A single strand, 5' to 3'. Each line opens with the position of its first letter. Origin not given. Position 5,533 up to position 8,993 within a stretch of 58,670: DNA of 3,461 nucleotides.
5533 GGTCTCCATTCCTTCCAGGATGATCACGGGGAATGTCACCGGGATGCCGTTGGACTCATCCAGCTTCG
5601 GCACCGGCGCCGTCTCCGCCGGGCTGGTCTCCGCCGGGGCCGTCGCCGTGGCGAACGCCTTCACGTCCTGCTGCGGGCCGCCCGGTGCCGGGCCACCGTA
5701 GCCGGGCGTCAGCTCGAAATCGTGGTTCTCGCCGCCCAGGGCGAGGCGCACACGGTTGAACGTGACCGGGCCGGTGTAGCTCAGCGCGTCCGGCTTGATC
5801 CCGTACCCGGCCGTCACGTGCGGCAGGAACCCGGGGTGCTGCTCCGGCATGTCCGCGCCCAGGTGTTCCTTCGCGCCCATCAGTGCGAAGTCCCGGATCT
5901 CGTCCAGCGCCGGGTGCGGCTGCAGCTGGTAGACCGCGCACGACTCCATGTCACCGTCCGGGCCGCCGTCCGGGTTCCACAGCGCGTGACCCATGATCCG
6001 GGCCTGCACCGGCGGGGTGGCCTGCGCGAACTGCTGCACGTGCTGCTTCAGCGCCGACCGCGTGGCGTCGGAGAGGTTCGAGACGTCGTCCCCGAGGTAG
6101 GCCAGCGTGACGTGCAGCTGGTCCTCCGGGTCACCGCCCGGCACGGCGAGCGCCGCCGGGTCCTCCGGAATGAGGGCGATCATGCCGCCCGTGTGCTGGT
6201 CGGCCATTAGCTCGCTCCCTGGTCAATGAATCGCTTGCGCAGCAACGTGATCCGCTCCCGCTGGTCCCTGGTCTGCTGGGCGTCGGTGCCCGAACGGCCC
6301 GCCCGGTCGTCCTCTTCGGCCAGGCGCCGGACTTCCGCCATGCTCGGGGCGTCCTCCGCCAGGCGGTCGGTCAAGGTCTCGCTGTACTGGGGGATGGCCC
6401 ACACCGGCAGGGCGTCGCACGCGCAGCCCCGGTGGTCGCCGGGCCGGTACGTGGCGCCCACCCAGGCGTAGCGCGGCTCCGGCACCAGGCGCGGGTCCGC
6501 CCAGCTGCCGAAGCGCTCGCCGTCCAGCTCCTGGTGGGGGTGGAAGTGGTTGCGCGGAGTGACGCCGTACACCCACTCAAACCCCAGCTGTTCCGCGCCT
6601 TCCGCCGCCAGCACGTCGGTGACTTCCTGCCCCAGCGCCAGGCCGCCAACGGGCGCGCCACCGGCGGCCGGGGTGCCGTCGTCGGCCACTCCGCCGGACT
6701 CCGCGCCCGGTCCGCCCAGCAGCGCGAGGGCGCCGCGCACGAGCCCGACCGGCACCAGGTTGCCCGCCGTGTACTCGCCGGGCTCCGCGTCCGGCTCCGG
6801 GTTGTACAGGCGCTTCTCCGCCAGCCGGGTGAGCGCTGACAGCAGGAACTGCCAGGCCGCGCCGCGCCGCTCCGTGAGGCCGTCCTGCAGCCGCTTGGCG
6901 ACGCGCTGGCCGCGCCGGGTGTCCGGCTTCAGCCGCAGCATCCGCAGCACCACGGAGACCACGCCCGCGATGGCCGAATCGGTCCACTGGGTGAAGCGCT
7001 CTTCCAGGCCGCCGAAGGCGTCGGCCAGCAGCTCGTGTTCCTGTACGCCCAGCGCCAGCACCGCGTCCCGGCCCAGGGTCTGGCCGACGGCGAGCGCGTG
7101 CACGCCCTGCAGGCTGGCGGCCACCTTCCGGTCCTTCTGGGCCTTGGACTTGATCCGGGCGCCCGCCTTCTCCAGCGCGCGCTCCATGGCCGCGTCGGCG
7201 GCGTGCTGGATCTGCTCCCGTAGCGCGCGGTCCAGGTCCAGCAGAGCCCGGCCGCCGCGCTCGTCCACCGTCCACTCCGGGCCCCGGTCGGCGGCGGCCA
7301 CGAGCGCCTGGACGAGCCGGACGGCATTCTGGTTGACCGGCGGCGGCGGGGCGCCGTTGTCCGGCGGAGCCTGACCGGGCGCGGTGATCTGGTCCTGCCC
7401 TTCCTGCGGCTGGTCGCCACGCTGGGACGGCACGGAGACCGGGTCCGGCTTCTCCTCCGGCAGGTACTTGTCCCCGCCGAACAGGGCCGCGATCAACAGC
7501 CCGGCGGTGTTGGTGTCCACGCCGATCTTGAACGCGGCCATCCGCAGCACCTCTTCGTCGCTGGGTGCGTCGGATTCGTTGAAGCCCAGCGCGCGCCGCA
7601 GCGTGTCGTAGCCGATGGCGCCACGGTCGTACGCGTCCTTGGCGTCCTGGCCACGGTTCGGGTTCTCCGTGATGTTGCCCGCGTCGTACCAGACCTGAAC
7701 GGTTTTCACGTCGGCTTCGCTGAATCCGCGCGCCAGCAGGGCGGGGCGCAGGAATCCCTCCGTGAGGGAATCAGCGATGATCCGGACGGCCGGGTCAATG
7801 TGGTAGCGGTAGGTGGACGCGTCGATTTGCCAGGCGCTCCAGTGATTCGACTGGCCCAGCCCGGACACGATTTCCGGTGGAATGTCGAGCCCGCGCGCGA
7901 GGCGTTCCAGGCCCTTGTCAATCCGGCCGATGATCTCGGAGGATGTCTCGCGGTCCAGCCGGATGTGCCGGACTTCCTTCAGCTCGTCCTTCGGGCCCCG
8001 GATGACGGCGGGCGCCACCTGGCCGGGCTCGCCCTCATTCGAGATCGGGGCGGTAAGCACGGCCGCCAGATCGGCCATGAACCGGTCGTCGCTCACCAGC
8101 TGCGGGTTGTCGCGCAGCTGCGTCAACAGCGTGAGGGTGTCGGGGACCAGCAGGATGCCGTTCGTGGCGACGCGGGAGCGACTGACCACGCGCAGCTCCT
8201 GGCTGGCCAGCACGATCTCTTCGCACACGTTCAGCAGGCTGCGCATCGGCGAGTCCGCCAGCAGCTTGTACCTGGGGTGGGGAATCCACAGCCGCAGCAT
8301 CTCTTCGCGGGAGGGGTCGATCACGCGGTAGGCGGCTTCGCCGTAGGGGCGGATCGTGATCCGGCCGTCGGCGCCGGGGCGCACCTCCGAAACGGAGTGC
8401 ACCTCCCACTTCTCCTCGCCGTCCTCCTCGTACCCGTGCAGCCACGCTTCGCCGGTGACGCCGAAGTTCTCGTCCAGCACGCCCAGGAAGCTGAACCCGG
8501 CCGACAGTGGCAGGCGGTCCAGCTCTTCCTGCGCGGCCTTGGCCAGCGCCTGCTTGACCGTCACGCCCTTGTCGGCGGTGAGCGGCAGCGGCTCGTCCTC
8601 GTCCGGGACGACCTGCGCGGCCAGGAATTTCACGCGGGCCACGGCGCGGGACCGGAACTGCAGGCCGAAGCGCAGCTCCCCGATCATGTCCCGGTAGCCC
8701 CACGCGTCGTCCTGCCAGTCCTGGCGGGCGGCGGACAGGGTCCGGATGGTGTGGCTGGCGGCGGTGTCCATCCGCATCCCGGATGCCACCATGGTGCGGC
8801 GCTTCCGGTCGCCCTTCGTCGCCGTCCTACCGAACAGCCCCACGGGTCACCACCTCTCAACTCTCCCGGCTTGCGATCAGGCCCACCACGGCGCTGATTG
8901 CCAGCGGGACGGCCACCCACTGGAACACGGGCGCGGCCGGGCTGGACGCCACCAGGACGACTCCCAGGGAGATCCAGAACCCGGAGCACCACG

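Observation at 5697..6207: A 2H-phosphoesterase (LigT-like) domain is fused to the N-terminus of the capsid maturation protease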

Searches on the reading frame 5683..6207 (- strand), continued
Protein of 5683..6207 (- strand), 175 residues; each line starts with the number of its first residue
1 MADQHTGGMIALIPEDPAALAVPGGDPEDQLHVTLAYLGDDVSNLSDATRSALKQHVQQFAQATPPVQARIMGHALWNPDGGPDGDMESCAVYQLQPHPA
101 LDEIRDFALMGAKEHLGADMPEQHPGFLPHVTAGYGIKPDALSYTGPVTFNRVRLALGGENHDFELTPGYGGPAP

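Call 92: get_annotated_region(hit=H45, flank=5000)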
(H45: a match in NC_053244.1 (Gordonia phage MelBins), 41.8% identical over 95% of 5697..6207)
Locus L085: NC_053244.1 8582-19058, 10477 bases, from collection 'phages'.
description: Gordonia phage MelBins, complete genome.
organism: Gordonia phage MelBins (NCBI taxid 2656540)
taxonomy: Viruses; Duplodnaviria; Heunggongvirae; Uroviricota; Caudoviricetes; Leonardvirus; Leonardvirus melbins
host: Gordonia terrae 3612; source: soil; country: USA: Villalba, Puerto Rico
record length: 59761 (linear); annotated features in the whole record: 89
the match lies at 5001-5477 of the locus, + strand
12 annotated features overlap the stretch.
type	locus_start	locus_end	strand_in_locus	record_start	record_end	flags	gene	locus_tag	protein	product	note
CDS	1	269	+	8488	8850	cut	14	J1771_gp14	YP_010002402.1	hypothetical protein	-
CDS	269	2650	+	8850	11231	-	15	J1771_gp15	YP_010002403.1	head morphogenesis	-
CDS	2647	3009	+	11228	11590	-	16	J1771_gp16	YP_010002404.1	histidine triad nucleotide binding protein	-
CDS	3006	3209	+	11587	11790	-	17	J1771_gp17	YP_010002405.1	hypothetical protein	-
CDS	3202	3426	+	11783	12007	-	18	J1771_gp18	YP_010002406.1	hypothetical protein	-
CDS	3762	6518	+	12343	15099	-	19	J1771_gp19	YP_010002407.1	head maturation protease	-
CDS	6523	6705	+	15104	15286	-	20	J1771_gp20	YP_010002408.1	hypothetical protein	-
CDS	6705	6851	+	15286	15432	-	21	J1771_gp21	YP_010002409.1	hypothetical protein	-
CDS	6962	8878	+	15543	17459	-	22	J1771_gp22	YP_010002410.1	major head protein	-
CDS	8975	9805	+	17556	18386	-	23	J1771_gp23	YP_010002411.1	hypothetical protein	-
CDS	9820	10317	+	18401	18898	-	24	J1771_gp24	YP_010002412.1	hypothetical protein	-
CDS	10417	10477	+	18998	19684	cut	25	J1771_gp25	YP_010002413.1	major tail protein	-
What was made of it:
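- A HIT protein in MelBins (call 92).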

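Call 96: search_protein_families(library=pfam, alignment_id=A8, max_evalue=0.001)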
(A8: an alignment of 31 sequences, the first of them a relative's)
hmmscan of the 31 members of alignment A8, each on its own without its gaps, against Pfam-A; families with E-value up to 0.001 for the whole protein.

A. member 1, L009:4669-4938:+ (90 aa): 0 families

B. families by the number of members that match (of 31 scanned): 7 families
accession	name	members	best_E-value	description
PF04233.19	Phage_Mu_F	5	3.4e-06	Phage Mu protein F like protein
PF24729.2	Acb2_Tad1_hairpin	3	2.4e-16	Acb2/Tad1, hairpin domain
PF24000.1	DUF7316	1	4.3e-26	Family of unknown function (DUF7316)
PF13023.12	HD_3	1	3e-18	HD domain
PF04957.18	RMF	1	3.4e-10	Ribosome modulation factor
PF01230.28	HIT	1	4.9e-10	HIT domain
PF12917.13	YfbR-like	1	0.0003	5'-deoxynucleotidase YfbR-like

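Call 100: search_protein_families(library=pfam, proteins=[L054:4670-5425:+, L024:5218-5652:+, L061:4679-5080:+, L052:2597-2962:+, L034:4629-4976:+, L035:2457-2903:+, L020:5255-5986:+, L026:5570-5989:+, L051:5666-5986:+, L028:5709-6005:+], max_evalue=0.001)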
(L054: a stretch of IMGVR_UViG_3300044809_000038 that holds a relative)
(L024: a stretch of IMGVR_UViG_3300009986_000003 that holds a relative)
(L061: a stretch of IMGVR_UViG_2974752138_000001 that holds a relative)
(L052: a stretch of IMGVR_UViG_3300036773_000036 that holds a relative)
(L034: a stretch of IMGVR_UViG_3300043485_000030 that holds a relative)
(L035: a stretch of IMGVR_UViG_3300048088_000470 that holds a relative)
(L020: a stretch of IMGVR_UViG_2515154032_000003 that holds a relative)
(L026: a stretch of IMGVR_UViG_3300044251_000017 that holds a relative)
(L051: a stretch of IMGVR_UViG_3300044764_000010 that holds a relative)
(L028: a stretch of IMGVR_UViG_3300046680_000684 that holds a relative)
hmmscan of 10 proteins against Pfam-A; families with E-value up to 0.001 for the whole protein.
L054:4670-5425:+ (252 aa): 2 families
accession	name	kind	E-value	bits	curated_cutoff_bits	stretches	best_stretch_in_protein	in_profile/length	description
PF13023.12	HD_3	-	3e-18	66.7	22.5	1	35-154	9-127/165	HD domain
PF12917.13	YfbR-like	-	0.0003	21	25.9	1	47-116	24-99/182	5'-deoxynucleotidase YfbR-like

L024:5218-5652:+ (145 aa): 0 families

L061:4679-5080:+ (134 aa): 1 family
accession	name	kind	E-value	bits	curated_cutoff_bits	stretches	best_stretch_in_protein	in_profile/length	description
PF24000.1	DUF7316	-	4.3e-26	91.8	27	1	5-79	2-76/78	Family of unknown function (DUF7316)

L052:2597-2962:+ (122 aa): 0 families

L034:4629-4976:+ (116 aa): 0 families

L035:2457-2903:+ (149 aa): 0 families

L020:5255-5986:+ (244 aa): 1 family
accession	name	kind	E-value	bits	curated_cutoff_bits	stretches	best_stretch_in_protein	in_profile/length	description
PF04233.19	Phage_Mu_F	-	3.4e-06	28.2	29.6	1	113-211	17-110/112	Phage Mu protein F like protein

L026:5570-5989:+ (140 aa): 0 families

L051:5666-5986:+ (107 aa): 0 families

L028:5709-6005:+ (99 aa): 0 families
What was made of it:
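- An HD_3 phosphohydrolase at L054:4670-5425 (call 100).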

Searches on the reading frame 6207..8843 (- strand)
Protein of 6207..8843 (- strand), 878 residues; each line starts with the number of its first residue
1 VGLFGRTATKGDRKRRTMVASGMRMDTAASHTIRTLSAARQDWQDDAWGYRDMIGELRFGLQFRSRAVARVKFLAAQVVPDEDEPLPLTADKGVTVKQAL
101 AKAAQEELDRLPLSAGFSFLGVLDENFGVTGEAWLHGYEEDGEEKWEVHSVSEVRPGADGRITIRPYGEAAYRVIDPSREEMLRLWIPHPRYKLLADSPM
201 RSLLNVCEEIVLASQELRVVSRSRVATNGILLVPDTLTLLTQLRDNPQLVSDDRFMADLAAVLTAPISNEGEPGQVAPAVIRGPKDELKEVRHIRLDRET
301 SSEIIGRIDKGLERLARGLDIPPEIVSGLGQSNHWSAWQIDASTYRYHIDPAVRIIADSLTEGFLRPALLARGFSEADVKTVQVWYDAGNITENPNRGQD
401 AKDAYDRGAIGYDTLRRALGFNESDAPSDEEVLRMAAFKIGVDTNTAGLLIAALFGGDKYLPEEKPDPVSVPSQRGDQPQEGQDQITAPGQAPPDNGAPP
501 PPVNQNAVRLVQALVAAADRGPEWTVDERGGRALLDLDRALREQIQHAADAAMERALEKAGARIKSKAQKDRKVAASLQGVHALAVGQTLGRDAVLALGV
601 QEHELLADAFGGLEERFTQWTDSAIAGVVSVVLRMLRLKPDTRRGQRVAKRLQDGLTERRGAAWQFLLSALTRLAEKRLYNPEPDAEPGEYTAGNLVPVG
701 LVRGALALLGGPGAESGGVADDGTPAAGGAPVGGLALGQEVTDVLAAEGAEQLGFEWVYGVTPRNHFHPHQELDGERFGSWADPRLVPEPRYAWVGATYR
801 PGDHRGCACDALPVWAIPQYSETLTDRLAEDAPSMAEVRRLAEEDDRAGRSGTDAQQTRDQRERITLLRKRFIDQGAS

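Call 3: search_protein_families(library=pfam, proteins=[window:6207-8843:-], max_evalue=1)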
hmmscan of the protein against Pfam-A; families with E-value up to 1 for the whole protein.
window:6207-8843:- (878 aa): 0 families

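Call 4: search_protein_families(library=phrogs, proteins=[window:6207-8843:-], max_evalue=0.01)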
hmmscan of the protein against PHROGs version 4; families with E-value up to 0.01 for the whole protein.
window:6207-8843:- (878 aa): 1 family
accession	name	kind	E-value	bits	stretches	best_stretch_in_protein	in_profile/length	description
phrog_776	-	head and packaging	1.9e-107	361.4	1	12-583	18-558/620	portal protein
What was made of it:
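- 6207..8843 (-): Upstream gene: 878-aa portal protein with a ~295-aa C-terminal extension that is possibly MuF-like. Its stop overlaps the start of the 2H gene (TAATG). phrog_776 portal at 1.9e-107 on aa 12-583 (call 4).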

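Call 29: search_protein_families(library=ncbifam, proteins=[window:6210-8843:-], max_evalue=1)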
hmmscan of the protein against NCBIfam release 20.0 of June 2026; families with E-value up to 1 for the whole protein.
window:6210-8843:- (878 aa): 0 families

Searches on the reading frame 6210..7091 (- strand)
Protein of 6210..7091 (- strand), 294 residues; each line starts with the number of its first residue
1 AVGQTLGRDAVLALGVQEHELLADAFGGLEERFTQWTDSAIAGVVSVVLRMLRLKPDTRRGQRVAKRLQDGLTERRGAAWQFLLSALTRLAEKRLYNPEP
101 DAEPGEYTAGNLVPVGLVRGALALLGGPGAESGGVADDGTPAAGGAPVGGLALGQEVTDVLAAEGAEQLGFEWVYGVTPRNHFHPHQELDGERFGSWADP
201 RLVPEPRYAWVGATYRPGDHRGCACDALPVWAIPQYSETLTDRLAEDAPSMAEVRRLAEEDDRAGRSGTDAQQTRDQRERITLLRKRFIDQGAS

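Call 62: search_protein_families(library=phrogs, proteins=[window:6210-7091:-], max_evalue=1)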
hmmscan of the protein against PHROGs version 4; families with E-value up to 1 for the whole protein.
window:6210-7091:- (294 aa): 1 family
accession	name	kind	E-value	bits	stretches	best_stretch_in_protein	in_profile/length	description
phrog_324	-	head and packaging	0.011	15.8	1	184-235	278-322/624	head morphogenesis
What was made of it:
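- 6207..8843 (-): Extension gives only phrog_324 'head morphogenesis' at E=0.011 (call 62).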
